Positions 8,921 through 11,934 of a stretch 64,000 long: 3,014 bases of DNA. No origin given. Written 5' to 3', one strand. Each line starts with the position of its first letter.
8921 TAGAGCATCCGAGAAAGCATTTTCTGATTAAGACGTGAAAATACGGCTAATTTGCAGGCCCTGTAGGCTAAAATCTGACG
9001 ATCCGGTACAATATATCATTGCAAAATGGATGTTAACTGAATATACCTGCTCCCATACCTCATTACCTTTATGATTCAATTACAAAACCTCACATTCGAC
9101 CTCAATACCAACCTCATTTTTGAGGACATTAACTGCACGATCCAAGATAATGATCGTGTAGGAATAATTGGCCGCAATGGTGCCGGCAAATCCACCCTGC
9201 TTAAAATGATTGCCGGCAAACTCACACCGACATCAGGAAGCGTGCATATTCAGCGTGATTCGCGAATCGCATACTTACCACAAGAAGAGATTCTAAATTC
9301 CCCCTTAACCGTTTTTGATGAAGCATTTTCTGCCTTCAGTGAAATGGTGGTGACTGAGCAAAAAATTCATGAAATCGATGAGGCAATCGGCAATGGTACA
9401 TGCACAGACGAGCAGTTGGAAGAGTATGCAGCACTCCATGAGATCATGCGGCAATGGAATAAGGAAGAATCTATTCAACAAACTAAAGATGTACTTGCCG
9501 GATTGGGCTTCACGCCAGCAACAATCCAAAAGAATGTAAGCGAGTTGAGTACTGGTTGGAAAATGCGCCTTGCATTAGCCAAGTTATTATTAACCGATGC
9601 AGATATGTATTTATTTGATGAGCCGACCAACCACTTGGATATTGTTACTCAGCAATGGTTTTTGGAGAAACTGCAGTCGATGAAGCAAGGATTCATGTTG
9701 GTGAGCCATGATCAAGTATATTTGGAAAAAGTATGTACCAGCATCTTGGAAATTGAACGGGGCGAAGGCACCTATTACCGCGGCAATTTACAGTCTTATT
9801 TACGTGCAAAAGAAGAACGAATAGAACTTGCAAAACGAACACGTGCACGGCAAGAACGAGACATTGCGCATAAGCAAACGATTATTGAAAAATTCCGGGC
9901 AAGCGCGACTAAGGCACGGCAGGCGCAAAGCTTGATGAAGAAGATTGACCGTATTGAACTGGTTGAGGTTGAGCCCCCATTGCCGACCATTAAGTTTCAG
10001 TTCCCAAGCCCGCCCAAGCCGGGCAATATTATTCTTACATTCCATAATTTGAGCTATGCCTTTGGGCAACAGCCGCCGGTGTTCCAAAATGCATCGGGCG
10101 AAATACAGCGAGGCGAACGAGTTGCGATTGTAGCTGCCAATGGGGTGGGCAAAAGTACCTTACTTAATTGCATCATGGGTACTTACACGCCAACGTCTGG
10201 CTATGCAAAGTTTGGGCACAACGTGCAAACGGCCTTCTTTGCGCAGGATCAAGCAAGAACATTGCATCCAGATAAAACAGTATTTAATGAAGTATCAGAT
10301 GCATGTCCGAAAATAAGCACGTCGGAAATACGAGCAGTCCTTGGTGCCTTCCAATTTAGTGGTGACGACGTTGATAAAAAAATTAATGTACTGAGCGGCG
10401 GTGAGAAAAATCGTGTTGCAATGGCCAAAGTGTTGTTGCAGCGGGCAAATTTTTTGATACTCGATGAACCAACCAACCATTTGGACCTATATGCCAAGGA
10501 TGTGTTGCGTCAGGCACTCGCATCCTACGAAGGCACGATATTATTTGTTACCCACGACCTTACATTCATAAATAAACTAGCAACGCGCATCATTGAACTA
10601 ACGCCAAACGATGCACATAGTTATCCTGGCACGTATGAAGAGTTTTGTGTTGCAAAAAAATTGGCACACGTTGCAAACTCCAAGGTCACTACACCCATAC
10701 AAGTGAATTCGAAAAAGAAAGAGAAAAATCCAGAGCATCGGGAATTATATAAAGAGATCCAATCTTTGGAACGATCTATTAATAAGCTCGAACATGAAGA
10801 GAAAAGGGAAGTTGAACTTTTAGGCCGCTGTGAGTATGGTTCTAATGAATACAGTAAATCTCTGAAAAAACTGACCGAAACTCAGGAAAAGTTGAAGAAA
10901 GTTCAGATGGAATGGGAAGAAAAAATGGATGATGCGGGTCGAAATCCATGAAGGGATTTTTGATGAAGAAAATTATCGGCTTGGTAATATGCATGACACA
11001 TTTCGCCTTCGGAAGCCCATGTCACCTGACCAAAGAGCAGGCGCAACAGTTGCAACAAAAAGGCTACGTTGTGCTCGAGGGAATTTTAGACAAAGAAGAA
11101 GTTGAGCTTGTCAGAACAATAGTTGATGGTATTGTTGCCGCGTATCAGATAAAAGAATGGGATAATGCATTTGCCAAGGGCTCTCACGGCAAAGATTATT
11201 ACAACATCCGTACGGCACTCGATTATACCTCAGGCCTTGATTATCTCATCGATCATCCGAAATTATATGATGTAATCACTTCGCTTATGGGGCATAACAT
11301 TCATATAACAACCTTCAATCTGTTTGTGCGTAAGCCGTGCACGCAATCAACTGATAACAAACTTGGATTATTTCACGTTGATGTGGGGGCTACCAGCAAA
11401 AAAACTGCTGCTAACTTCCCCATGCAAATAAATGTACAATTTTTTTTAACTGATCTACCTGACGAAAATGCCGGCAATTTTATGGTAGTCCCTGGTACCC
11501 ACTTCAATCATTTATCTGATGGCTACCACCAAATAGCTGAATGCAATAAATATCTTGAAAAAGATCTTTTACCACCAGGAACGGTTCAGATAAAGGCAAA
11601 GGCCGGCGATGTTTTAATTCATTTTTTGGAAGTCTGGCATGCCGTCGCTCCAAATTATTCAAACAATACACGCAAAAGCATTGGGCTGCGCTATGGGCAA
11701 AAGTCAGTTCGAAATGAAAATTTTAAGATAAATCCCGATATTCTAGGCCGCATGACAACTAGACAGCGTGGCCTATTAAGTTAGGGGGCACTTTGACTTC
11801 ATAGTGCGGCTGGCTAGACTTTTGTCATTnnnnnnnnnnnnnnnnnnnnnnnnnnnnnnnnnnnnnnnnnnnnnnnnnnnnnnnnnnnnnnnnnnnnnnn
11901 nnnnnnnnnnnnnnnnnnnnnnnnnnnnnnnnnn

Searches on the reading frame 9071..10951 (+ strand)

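Call 3: search_protein_families(library=pfam, proteins=[window:9071-10951:+], max_evalue=0.01)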
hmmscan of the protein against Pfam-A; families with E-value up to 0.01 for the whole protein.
window:9071-10951:+ (626 aa): 23 families
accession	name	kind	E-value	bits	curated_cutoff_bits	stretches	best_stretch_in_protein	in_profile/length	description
PF00005.33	ABC_tran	-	1.3e-54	184.9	25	2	18-187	2-137/137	ABC transporter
PF12848.13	ABC_tran_Xtn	-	1.4e-21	76.8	25.9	1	226-307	1-83/85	ABC transporter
PF13304.12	AAA_21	-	3.4e-13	50.8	27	1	449-500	245-303/304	AAA domain, putative AbiEii toxin, Type IV TA system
PF02463.25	SMC_N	-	6.6e-10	39.2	40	1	30-225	27-208/220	RecF/RecN/SMC N terminal domain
PF13555.12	AAA_29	-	5.3e-08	32.9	27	1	22-54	17-49/61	P-loop containing region of AAA domain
PF01926.29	MMR_HSR1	-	8.5e-08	32.7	21.9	0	29-55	1-27/113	50S ribosome-binding GTPase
PF03193.22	RsgA_GTPase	-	5.3e-06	26.8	30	0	13-58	93-137/174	RsgA GTPase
PF00006.31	ATP-synt_ab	-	1.3e-05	25.4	29.5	0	345-371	11-37/213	ATP synthase alpha/beta family, nucleotide-binding domain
PF20720.3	nSTAND3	-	1.6e-05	25.1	27.2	0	17-86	7-75/155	Novel STAND NTPase 3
PF13401.12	AAA_22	-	2.8e-05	24.9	27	0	32-90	10-59/130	AAA domain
PF06414.18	Zeta_toxin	-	5.2e-05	23.2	22.3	1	34-71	23-60/199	Zeta toxin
PF13476.12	AAA_23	-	5.6e-05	24.3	27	0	352-370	23-41/201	AAA domain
PF13191.12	AAA_16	-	0.00024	22.1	32.6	0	346-394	20-73/167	AAA ATPase domain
PF13173.12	AAA_14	-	0.00051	20.5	27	0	30-105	5-71/129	AAA domain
PF25199.1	nSTAND_NTPase5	-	0.00063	20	34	0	30-76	44-92/145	Novel STAND NTPase 5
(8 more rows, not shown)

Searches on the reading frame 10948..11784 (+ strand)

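Call 3: search_protein_families(library=pfam, proteins=[window:10948-11784:+], max_evalue=0.01)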
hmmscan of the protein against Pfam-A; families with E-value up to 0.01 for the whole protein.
window:10948-11784:+ (278 aa): 1 family
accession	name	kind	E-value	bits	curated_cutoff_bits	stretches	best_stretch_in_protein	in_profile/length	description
PF05721.19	PhyH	-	1.7e-11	45.2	22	1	36-243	2-212/213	Phytanoyl-CoA dioxygenase (PhyH)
